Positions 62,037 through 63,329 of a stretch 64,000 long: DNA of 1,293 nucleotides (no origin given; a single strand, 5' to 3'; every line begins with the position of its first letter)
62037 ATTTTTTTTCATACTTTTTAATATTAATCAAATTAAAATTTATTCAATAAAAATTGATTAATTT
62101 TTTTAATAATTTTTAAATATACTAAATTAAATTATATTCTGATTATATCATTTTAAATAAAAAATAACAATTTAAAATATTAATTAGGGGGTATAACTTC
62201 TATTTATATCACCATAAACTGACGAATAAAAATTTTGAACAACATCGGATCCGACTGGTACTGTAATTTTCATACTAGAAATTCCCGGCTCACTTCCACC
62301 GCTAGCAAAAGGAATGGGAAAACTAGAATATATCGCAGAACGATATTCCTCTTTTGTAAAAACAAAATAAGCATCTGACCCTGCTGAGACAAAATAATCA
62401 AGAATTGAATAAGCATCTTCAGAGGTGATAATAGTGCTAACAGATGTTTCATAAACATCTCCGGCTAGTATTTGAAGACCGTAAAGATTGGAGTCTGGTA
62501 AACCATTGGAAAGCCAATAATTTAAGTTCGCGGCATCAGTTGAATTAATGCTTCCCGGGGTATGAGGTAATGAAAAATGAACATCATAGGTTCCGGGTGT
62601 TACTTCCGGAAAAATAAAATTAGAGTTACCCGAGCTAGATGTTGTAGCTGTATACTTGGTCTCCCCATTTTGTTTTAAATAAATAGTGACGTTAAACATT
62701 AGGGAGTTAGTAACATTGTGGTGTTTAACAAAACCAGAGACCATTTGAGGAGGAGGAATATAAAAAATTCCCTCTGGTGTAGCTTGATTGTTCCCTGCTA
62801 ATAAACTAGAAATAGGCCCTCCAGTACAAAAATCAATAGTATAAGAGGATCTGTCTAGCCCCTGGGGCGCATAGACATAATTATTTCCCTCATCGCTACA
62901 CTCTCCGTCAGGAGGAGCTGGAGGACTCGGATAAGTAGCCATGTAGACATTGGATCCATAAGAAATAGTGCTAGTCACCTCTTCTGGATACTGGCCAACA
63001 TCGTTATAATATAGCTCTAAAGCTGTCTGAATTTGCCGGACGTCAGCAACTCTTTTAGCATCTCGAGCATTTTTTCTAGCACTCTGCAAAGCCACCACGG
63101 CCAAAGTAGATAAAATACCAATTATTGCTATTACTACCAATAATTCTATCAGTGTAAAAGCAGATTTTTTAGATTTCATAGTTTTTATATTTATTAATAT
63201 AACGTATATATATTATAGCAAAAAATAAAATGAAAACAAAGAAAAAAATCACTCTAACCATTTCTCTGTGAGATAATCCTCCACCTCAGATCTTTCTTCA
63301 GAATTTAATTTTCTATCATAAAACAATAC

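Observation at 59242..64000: Locus of modular type IV pilin-like genes: one shared pilin 'head', a proline linker, and swapped cargo domains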

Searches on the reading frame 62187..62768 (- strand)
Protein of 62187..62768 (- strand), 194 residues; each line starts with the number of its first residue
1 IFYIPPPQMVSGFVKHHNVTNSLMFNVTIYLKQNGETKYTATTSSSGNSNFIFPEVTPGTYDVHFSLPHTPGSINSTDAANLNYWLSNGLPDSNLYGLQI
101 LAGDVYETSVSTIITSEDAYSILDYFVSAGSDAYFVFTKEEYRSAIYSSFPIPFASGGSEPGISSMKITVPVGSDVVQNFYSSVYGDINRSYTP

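Call 26: find_homologous_proteins(query=window:62187-62768:-, max_evalue=0.001)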
Query seq(194 aa) (194 aa): 2 proteins with E <= 0.001 among 69 candidates.
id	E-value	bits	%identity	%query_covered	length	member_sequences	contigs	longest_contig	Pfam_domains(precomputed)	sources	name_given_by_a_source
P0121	1.1e-121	421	100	100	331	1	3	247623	PF07963.18,PF22904.4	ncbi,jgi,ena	-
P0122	3.7e-38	149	47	96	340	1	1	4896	PF07963.18,PF13620.13,PF17210.10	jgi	jgi:prepilin-type N-terminal cleavage/methylation domain-containing protein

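Call 38: search_protein_representatives(protein=window:62187-62759:-)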
Query: 191 residues. Proteins with E-value up to 0.001 (for the whole library): 372; up to 1e-10: 75; up to 1e-30: 9. The best 150 are listed.
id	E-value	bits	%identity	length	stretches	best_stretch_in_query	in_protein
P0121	3.8e-120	414.5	100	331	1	1-191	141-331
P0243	1.1e-39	152.3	49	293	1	7-190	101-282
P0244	7.0e-39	149.6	50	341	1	7-191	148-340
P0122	1.3e-38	148.7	50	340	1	5-191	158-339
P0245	5.7e-38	146.7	44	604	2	2-191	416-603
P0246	2.7e-36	141.2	30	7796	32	14-66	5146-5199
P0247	5.5e-35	136.9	48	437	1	4-190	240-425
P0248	1.8e-33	132.0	47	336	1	6-191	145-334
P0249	3.2e-31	124.7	49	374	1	7-190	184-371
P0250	1.8e-24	102.7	37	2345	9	7-60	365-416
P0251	5.5e-24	101.1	47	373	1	8-186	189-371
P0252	9.7e-23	97.0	47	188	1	11-191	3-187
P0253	1.2e-21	93.5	40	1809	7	6-61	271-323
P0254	8.6e-19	84.1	36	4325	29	19-66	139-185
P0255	8.6e-18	80.9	41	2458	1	2-191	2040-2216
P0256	1.2e-17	80.4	37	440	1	6-191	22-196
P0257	9.4e-17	77.5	37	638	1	6-191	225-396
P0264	1.7e-15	73.4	38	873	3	5-191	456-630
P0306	2.5e-11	59.8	35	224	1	6-190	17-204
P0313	7.2e-11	58.3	38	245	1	7-191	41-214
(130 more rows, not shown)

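Call 39: search_protein_families(library=pfam, proteins=[P0243, P0244, P0245, P0247, P0248, P0256, P0257, P0306, P0313, P0264], max_evalue=0.01)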
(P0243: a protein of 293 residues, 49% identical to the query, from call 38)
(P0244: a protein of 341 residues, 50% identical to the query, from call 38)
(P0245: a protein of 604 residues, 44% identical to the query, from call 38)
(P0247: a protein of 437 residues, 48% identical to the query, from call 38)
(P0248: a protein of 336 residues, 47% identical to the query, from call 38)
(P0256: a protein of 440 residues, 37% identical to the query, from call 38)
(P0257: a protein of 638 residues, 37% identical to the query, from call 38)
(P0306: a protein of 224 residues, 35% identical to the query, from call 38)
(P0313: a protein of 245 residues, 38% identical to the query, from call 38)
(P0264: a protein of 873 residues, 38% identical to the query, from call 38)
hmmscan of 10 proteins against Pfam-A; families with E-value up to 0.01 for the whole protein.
P0243 (293 aa): 2 families
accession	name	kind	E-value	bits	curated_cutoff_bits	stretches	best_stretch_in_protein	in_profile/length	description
PF13620.12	CarboxypepD_reg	-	0.0013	19.5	32.3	1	100-159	1-57/82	Carboxypeptidase regulatory-like domain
PF18683.7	ChiW_Ig_like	-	0.0034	17.9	27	1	89-137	51-99/106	Chitinase W immunoglobulin-like domain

P0244 (341 aa): 4 families
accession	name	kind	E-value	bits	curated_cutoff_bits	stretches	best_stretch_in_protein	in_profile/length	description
PF07963.17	N_methyl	-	0.00017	21.4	21.2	1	6-30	2-26/27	Prokaryotic N-terminal methylation motif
PF13620.12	CarboxypepD_reg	-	0.00081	20.1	32.3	1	147-206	1-57/82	Carboxypeptidase regulatory-like domain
PF17210.9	SdrD_B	-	0.0021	18.7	29.7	1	160-207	22-68/112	SdrD B-like domain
PF16732.10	ComP_DUS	-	0.0087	17.3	27.3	0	39-118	9-70/87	Type IV minor pilin ComP, DNA uptake sequence receptor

P0245 (604 aa): 3 families
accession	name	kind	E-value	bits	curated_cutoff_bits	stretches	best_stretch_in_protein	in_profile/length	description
PF01471.23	PG_binding_1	-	5.9e-14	52.4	23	1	67-123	2-56/57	Putative peptidoglycan binding domain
PF17210.9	SdrD_B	-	2.4e-06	28.2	29.7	1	431-487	20-74/112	SdrD B-like domain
PF13620.12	CarboxypepD_reg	-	0.00015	22.5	32.3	1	420-477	1-55/82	Carboxypeptidase regulatory-like domain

P0247 (437 aa): 4 families
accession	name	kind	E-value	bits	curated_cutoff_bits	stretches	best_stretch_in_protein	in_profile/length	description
PF13290.12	CHB_HEX_C_1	-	6.9e-20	71.2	22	1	164-230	2-67/67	Chitobiase/beta-hexosaminidase C-terminal domain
PF13287.12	Fn3_assoc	-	2.9e-17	63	23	1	174-233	1-59/59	Fn3 associated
PF01471.23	PG_binding_1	-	3.7e-06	27.5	23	1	50-98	1-41/57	Putative peptidoglycan binding domain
PF17210.9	SdrD_B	-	0.0024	18.5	29.7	1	257-308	24-72/112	SdrD B-like domain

P0248 (336 aa): 5 families
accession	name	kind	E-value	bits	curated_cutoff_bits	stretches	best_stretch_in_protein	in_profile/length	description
PF07963.17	N_methyl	-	1.5e-09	37.5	21.2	1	3-27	2-26/27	Prokaryotic N-terminal methylation motif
PF13620.12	CarboxypepD_reg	-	1.2e-06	29.2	32.3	1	146-204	2-57/82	Carboxypeptidase regulatory-like domain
PF17210.9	SdrD_B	-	1.8e-06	28.6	29.7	1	155-215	19-77/112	SdrD B-like domain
PF13715.12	CarbopepD_reg_2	-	0.0015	19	32.2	0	146-203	1-52/88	CarboxypepD_reg-like domain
PF14686.12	fn3_3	-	0.002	18.3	24.4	1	144-200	3-50/75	Polysaccharide lyase family 4, domain II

P0256 (440 aa): 5 families
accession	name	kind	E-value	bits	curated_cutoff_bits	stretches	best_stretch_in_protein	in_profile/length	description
PF17210.9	SdrD_B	-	1.6e-08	35.2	29.7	1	32-87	19-71/112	SdrD B-like domain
PF18962.6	Por_Secre_tail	-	3.9e-06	27.5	27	1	359-421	3-62/75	Secretion system C-terminal sorting domain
PF13620.12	CarboxypepD_reg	-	3.2e-05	24.6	32.3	1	23-78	2-55/82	Carboxypeptidase regulatory-like domain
PF14686.12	fn3_3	-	0.0035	17.5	24.4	0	45-76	18-50/75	Polysaccharide lyase family 4, domain II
PF09430.16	EMC7_beta-sandw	-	0.0071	17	26.6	0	32-75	2-43/122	ER membrane protein complex subunit 7, beta-sandwich domain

P0257 (638 aa): 7 families
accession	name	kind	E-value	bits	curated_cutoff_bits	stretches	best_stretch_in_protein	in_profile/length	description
PF17210.9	SdrD_B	-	3.7e-07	30.8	29.7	1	241-285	25-68/112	SdrD B-like domain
PF13620.12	CarboxypepD_reg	-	2.5e-05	25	32.3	1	240-281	14-56/82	Carboxypeptidase regulatory-like domain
PF18962.6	Por_Secre_tail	-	8.9e-05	23.2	27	1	558-626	3-68/75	Secretion system C-terminal sorting domain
PF13573.12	SprB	-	0.0011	19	28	1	168-188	8-29/37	SprB repeat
PF23608.1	Ig_ILCR1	-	0.0038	17.7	27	1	213-284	18-88/114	ILCR1 Ig-like domain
PF07495.19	Y_Y_Y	-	0.0044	17.3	26.6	0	250-287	15-52/65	Y_Y_Y domain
PF17802.7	SpaA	-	0.0052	17.4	23.1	0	240-278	16-57/91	Prealbumin-like fold domain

P0306 (224 aa): 2 families
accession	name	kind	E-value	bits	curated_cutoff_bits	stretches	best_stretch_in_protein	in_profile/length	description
PF17210.9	SdrD_B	-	0.0029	18.2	29.7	1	31-82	23-69/112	SdrD B-like domain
PF13620.12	CarboxypepD_reg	-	0.004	17.9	32.3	1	18-78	2-55/82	Carboxypeptidase regulatory-like domain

P0313 (245 aa): 4 families
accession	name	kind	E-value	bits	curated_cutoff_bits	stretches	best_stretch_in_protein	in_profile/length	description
PF02494.22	HYR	-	2.6e-06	28.1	21.7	1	4-36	49-81/81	HYR domain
PF13620.12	CarboxypepD_reg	-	0.00015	22.4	32.3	1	41-93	2-55/82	Carboxypeptidase regulatory-like domain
PF17210.9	SdrD_B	-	0.0014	19.2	29.7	1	52-98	21-68/112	SdrD B-like domain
PF09430.16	EMC7_beta-sandw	-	0.0021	18.7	26.6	1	54-92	6-45/122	ER membrane protein complex subunit 7, beta-sandwich domain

P0264 (873 aa): 9 families
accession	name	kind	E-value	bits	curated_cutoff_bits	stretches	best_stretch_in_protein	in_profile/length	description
PF00963.24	Cohesin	-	2.3e-17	64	24.1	2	38-113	15-98/139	Cohesin domain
PF17210.9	SdrD_B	-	2.8e-11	44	29.7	1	470-516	22-69/112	SdrD B-like domain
PF13620.12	CarboxypepD_reg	-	2.3e-10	41.1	32.3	1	467-512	9-55/82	Carboxypeptidase regulatory-like domain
PF18962.6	Por_Secre_tail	-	1.1e-09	38.9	27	1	792-856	2-63/75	Secretion system C-terminal sorting domain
PF17802.7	SpaA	-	0.0017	18.9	23.1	1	468-510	12-57/91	Prealbumin-like fold domain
PF18283.7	CBM77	-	0.0025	18.6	25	0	313-360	54-103/108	Carbohydrate binding module 77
PF04234.18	CopC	-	0.0033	18.8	23.3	0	798-862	20-81/92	CopC domain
PF13860.13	FlgD_ig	-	0.0049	17.3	27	0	111-140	39-69/79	FlgD Ig-like domain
PF24421.1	Ig_J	-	0.008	16.7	29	0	477-518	45-89/104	Tip attachment protein J, Ig-like domain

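Call 68: list_cluster_members(proteins=[P0121, P0123, P0202])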
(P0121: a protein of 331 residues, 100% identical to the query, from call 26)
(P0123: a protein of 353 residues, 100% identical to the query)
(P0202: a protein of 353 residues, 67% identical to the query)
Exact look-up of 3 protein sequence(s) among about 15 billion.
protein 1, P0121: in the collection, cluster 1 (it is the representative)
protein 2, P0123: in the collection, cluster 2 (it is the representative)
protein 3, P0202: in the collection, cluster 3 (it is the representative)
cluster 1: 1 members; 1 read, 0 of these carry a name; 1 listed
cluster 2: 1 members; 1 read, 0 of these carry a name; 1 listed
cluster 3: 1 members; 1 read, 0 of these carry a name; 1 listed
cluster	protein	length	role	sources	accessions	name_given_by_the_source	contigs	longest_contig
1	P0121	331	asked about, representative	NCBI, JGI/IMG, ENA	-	-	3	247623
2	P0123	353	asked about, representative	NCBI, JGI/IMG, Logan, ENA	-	-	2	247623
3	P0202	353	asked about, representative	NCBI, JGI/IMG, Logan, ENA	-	-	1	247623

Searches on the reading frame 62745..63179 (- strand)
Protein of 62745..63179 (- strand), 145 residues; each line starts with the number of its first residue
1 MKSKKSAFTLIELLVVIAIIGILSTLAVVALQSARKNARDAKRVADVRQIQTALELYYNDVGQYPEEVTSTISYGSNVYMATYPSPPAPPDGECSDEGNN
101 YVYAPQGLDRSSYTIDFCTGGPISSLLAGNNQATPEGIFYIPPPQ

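Call 13: find_homologous_proteins(query=window:62745-63179:-, max_evalue=0.001)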
Query seq(145 aa) (145 aa): 5492 proteins with E <= 0.001 among 8000 candidates; the best 120 are listed.
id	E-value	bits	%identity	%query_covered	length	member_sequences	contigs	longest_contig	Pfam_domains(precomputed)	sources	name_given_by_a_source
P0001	4.1e-57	210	70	95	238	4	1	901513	PF07963.18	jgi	jgi:prepilin-type N-terminal cleavage/methylation domain-containing protein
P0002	4.4e-55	203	68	95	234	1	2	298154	PF07963.18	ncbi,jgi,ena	-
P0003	5.0e-55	203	73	91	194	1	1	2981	PF07963.18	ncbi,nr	ncbi:MAG: prepilin-type N-terminal cleavage/methylation domain-containing protein, partial [Patescib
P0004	6.1e-49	183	64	100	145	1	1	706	PF07963.18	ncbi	-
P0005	3.3e-48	181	61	98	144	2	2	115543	PF07963.18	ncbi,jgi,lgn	jgi:prepilin-type N-terminal cleavage/methylation domain-containing protein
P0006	1.0e-46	176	62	98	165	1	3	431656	PF07963.18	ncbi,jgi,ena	-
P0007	7.1e-45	170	61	96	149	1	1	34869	PF07963.18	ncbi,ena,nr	ncbi:MAG TPA: type II secretion system protein [bacterium]|nr:type II secretion system protein [bact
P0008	7.8e-45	170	59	93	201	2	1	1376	PF07963.18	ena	-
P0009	2.9e-44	168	61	95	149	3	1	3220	PF07963.18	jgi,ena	-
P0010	4.8e-44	167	64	97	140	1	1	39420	PF07963.18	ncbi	-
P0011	9.2e-44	167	64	95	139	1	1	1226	PF07963.18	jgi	-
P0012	1.1e-43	166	62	96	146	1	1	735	PF07963.18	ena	-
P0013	1.6e-43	166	60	96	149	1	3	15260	PF07963.18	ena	-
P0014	1.9e-43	166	62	96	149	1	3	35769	PF07963.18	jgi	jgi:prepilin-type N-terminal cleavage/methylation domain-containing protein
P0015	3.7e-43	165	63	95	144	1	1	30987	PF07963.18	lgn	-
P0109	2.4e-37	146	55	90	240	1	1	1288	PF07963.18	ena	-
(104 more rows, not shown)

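Call 47: find_related_loci(query=window:62745-63179:-, collection=genome_contigs, flank=10000)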
Query seq(145 aa) (145 aa) in genome_contigs; peptide patterns used: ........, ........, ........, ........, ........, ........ (x = any residue, [..] = any of these).
161 stretches matched a pattern; 22 encode a relative of the query (tblastn E <= 1e-3); 22 distinct loci.
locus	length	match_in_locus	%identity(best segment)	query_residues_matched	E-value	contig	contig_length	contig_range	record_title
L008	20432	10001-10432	62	1-144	2e-54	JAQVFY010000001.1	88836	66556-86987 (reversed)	MAG: Patescibacteria group bacterium isolate STE_17 NODE_382_length_88836_cov_4.608608_Sandtown_E, whole genome shotgun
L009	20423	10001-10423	61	1-139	2e-52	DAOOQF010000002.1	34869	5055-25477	MAG TPA_asm: bacterium isolate AMR_MDS_2578 NODE_1438_length_34869_cov_5.648733, whole genome shotgun sequence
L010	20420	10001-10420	60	1-138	1e-50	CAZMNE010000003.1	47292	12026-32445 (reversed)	MAG TPA_asm: uncultured Gammaproteobacteria bacterium isolate binchicken_co173_189 genome assembly, contig: NODE_2560_le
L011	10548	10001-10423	64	1-139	3e-50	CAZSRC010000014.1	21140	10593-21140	MAG TPA_asm: uncultured Gammaproteobacteria bacterium isolate SRP192927_co9_113 genome assembly, contig: NODE_1666_lengt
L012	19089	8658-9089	60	1-139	1e-50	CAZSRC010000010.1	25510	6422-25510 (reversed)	MAG TPA_asm: uncultured Gammaproteobacteria bacterium isolate SRP192927_co9_113 genome assembly, contig: NODE_1131_lengt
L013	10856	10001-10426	60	1-139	9e-50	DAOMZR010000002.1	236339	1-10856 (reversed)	MAG TPA_asm: bacterium isolate AMR_MDS_3994 NODE_8_length_236339_cov_124.255239, whole genome shotgun sequence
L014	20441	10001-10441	59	1-141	8e-50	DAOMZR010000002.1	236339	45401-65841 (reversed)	MAG TPA_asm: bacterium isolate AMR_MDS_3994 NODE_8_length_236339_cov_124.255239, whole genome shotgun sequence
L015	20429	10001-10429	59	2-144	2e-49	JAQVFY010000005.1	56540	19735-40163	MAG: Patescibacteria group bacterium isolate STE_17 NODE_938_length_56540_cov_4.679453_Sandtown_E, whole genome shotgun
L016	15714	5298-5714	59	2-138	6e-49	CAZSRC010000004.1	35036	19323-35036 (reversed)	MAG TPA_asm: uncultured Gammaproteobacteria bacterium isolate SRP192927_co9_113 genome assembly, contig: NODE_591_length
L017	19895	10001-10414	60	4-139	9e-49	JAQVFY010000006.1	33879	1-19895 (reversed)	MAG: Patescibacteria group bacterium isolate STE_17 NODE_2464_length_33879_cov_4.958373_Sandtown_E, whole genome shotgun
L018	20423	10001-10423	58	1-139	6e-48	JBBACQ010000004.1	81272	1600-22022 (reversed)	MAG: Patescibacteria group bacterium isolate SO_2017_LW1_52 NODE_125_length_81272_cov_1.713390_LW64-88_2017, whole genom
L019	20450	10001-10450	55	1-141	4e-47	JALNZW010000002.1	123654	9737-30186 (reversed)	MAG: Patescibacteria group bacterium isolate SO_2017_LW2 bin 120 scaffold_307_c1_LW138R_2017, whole genome shotgun seque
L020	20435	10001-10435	59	1-139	2e-47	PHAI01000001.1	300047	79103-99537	MAG: Candidatus Falkowbacteria bacterium HGW-Falkowbacteria-1 08E140C01_scaffold_53, whole genome shotgun sequence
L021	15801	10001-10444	57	1-141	5e-47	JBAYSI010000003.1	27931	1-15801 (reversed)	MAG: Patescibacteria group bacterium isolate SO_2016_LW2_67 scaffold02886_LW138R_2016, whole genome shotgun sequence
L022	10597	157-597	56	1-139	5e-47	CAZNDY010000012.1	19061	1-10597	MAG TPA_asm: uncultured Gammaproteobacteria bacterium isolate SRP241341_co1_32 genome assembly, contig: NODE_3281_length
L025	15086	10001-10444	50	1-138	4e-32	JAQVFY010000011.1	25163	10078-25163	MAG: Patescibacteria group bacterium isolate STE_17 NODE_4162_length_25163_cov_4.611160_Sandtown_E, whole genome shotgun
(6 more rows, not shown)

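Call 66: search_protein_families(library=pfam, proteins=[L025:2-613:+, L025:603-1829:+, L025:1841-2890:+, L025:3350-3979:+, L025:4496-5653:+, L025:6160-7731:+, L025:7747-9909:+, L025:10001-11647:+, L025:12104-13624:+, L025:13701-14651:+], max_evalue=0.001)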
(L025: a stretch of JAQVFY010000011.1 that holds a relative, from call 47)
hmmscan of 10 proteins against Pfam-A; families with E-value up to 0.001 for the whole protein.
L025:2-613:+ (203 aa): 1 family
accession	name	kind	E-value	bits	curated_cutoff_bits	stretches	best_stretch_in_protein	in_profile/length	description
PF00437.27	T2SSE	-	2e-52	178.5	24.9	1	1-199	208-370/370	Type II/IV secretion system protein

L025:603-1829:+ (408 aa): 1 family
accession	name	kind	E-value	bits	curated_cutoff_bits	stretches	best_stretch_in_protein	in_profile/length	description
PF00482.28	T2SSF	-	1.8e-59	199.6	25.2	2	75-198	1-125/125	Type II secretion system (T2SS), protein F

L025:1841-2890:+ (349 aa): 2 families
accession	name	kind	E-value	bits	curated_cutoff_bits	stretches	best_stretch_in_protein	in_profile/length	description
PF02388.22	FemAB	-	1.7e-46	159.3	24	2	29-220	11-226/406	FemAB family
PF13480.13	Acetyltransf_6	-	8.7e-11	42.6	22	1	167-292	2-139/143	Acetyltransferase (GNAT) domain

L025:3350-3979:+ (209 aa): 1 family
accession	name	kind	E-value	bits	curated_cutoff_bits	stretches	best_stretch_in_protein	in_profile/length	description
PF07963.17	N_methyl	-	0.0003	20.7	21.2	1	10-30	6-26/27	Prokaryotic N-terminal methylation motif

L025:4496-5653:+ (385 aa): 2 families
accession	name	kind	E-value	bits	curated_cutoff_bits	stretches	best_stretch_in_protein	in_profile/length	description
PF09603.15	Fib_succ_major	-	1.6e-32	113.7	33.9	1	208-384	2-187/187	Fibrobacter succinogenes major domain (Fib_succ_major)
PF07963.17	N_methyl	-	6.1e-09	35.5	21.2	1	8-32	2-26/27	Prokaryotic N-terminal methylation motif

L025:6160-7731:+ (523 aa): 6 families
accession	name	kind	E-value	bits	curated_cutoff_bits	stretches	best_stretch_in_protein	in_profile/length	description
PF09603.15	Fib_succ_major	-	3.3e-31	109.5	33.9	1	338-522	1-187/187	Fibrobacter succinogenes major domain (Fib_succ_major)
PF05345.18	He_PIG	-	3.2e-21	76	24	2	168-230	29-95/96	Putative Ig domain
PF07963.17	N_methyl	-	9.1e-08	31.8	21.2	1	3-27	2-26/27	Prokaryotic N-terminal methylation motif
PF24908.1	Ig_SIBA-E_2nd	-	5e-06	27.1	27.8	0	176-228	33-86/117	Integrin beta-like protein A-E, second Ig-like domain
PF07603.17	Lcl_C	-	4.7e-05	24.1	34.9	1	385-522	20-117/117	Lcl C-terminal domain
PF13573.12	SprB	-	0.0005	20.1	28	0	257-273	20-36/37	SprB repeat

L025:7747-9909:+ (720 aa): 8 families
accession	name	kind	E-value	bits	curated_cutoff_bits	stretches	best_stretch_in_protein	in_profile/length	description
PF01653.23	DNA_ligase_aden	-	1.5e-74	251.2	27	1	71-346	3-253/253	NAD-dependent DNA ligase adenylation domain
PF03120.22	DNA_ligase_OB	-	2.5e-33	114.2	32.9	1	349-426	1-78/79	NAD-dependent DNA ligase OB-fold domain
PF00533.33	BRCT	-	4.4e-15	56.1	21.3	1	649-718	8-78/78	BRCA1 C Terminus (BRCT) domain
PF12826.13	HHH_2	-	8.6e-12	45.5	27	1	588-620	31-63/64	Helix-hairpin-helix motif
PF14520.12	HHH_5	-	6.8e-10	39.7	27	1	476-528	5-56/57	Helix-hairpin-helix domain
PF03119.21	DNA_ligase_ZBD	-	5.4e-06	26.6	25.8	1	435-459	1-25/27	NAD-dependent DNA ligase C4 zinc finger domain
PF12738.14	PTCB-BRCT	-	0.00012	22.4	22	1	661-710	12-60/63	twin BRCT domain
PF22745.1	Nlig-Ia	-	0.00033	21.7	27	1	6-56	2-52/92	DNA ligase-like, N-terminal NAD+-binding domain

L025:10001-11647:+ (548 aa): 1 family
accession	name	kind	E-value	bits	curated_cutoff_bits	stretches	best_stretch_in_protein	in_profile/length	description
PF07963.17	N_methyl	-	1.7e-09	37.3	21.2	1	3-27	2-26/27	Prokaryotic N-terminal methylation motif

L025:12104-13624:+ (506 aa): 1 family
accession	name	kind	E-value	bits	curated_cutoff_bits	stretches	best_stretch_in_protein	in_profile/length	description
PF01425.27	Amidase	-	2.7e-145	485.3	27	1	40-487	1-445/445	Amidase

L025:13701-14651:+ (316 aa): 2 families
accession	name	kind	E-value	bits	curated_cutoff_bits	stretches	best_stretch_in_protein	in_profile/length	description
PF13462.12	Thioredoxin_4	-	2.7e-13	50.9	23.2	1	64-217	5-158/165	Thioredoxin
PF01323.26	DSBA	-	5.2e-09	36.6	25.6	1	152-217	119-185/191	DSBA-like thioredoxin domain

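Call 67: search_protein_families(library=pfam, proteins=[P0001, P0109, P0008], max_evalue=0.01)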
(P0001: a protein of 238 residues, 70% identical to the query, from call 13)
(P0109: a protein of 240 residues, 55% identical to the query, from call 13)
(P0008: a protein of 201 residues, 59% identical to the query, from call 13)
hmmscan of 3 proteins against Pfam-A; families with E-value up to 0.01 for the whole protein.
P0001 (238 aa): 2 families
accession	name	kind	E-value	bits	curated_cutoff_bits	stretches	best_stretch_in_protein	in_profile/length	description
PF07963.17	N_methyl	-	1.2e-08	34.5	21.2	1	6-30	2-26/27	Prokaryotic N-terminal methylation motif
PF18998.6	Flg_new_2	-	0.00011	22.5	23.6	1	168-227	6-69/73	Divergent InlB B-repeat domain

P0109 (240 aa): 1 family
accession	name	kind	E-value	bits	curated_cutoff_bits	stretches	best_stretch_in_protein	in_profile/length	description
PF07963.17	N_methyl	-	1.5e-09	37.5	21.2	1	4-28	2-26/27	Prokaryotic N-terminal methylation motif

P0008 (201 aa): 3 families
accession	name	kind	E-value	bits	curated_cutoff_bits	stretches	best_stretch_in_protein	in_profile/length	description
PF07963.17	N_methyl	-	4.9e-10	39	21.2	1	3-27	2-26/27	Prokaryotic N-terminal methylation motif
PF08334.16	T2SSG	-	0.00025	21.5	21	1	34-116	5-88/108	Type II secretion system (T2SS), protein G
PF16732.10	ComP_DUS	-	0.00041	21.6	27.3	1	35-116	8-71/87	Type IV minor pilin ComP, DNA uptake sequence receptor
